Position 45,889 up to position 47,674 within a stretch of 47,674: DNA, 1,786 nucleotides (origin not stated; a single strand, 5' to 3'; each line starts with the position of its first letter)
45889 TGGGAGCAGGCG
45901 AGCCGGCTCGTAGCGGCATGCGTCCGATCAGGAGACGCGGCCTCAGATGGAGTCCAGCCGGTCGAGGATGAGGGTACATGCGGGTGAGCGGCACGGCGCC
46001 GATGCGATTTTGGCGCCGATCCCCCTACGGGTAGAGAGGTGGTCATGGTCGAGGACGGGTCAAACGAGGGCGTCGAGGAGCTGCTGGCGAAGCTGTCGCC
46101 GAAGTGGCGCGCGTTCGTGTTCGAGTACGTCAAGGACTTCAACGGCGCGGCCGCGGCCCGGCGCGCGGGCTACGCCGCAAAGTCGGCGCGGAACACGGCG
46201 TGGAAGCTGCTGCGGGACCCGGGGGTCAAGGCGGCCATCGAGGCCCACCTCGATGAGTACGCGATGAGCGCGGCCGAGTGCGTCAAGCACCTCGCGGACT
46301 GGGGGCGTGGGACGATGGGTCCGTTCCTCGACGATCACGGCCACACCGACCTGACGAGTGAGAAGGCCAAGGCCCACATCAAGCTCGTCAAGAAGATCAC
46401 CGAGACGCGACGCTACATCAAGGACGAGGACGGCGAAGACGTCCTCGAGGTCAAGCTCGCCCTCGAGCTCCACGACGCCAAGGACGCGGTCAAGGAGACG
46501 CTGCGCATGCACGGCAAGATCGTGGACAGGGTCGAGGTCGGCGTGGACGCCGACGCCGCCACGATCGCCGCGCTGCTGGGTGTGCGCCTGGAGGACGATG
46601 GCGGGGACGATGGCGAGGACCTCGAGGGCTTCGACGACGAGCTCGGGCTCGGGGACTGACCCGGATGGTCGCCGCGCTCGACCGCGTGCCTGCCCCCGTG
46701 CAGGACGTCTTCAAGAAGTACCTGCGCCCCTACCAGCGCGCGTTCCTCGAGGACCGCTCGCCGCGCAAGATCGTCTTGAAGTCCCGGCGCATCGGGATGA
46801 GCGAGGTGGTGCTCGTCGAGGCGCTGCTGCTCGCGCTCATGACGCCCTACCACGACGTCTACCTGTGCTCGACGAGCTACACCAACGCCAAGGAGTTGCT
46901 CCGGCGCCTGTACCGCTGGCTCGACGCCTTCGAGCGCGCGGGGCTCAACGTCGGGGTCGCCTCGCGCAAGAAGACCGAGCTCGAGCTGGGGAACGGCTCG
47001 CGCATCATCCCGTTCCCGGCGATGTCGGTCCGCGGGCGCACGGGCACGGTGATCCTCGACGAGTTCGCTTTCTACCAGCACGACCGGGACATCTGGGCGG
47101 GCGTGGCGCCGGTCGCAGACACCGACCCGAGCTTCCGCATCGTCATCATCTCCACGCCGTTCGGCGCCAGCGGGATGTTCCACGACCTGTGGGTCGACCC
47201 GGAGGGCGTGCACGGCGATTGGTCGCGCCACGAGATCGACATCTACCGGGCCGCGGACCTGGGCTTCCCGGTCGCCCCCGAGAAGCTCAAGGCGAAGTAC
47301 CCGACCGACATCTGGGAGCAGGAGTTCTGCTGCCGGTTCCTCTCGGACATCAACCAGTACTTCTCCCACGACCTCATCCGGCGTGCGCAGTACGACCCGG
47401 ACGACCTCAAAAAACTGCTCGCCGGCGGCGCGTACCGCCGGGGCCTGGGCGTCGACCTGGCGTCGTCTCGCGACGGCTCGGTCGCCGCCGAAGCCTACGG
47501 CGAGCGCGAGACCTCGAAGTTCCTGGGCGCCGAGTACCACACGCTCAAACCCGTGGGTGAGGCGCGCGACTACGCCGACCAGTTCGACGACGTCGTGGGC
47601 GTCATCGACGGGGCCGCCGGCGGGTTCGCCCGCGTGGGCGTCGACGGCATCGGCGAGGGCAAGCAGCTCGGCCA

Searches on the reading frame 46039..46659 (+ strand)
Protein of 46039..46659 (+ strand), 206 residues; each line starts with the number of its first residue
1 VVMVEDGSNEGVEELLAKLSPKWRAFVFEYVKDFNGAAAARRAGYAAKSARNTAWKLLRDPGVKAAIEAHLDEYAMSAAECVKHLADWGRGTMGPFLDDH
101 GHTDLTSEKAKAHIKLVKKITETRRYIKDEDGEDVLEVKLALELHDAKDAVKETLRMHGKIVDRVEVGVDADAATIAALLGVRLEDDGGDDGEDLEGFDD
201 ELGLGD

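Call 84: search_protein_families(library=pfam, proteins=[window:46039-46659:+], max_evalue=0.001)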
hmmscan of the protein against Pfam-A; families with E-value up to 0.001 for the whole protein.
window:46039-46659:+ (206 aa): 1 family
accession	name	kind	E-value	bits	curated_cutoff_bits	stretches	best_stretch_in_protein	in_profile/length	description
PF03592.21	Terminase_2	-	2.2e-17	64.4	26.1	1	19-158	1-128/141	Terminase small subunit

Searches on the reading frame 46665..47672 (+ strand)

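Call 27: search_protein_families(library=phrogs, proteins=[window:46665-47672:+], max_evalue=0.00001)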
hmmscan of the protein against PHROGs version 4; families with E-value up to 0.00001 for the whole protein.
window:46665-47672:+ (336 aa): 7 families
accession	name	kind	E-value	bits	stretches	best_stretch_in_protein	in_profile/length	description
phrog_2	-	head and packaging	3.6e-36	126.2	1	20-334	266-539/807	terminase large subunit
phrog_7579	-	head and packaging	7.9e-17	62.3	1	22-241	7-229/239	terminase large subunit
phrog_22646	-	unknown function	1.7e-12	48.1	1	20-175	37-196/374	-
phrog_5909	-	head and packaging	1e-11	45.5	1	158-244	2-87/285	terminase large subunit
phrog_3746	-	head and packaging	1.1e-09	38.8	1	14-145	138-269/374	terminase large subunit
phrog_5989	-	head and packaging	4.9e-07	30.2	1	17-124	139-249/347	terminase large subunit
phrog_9315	-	head and packaging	3e-06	28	1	21-68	66-113/130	terminase large subunit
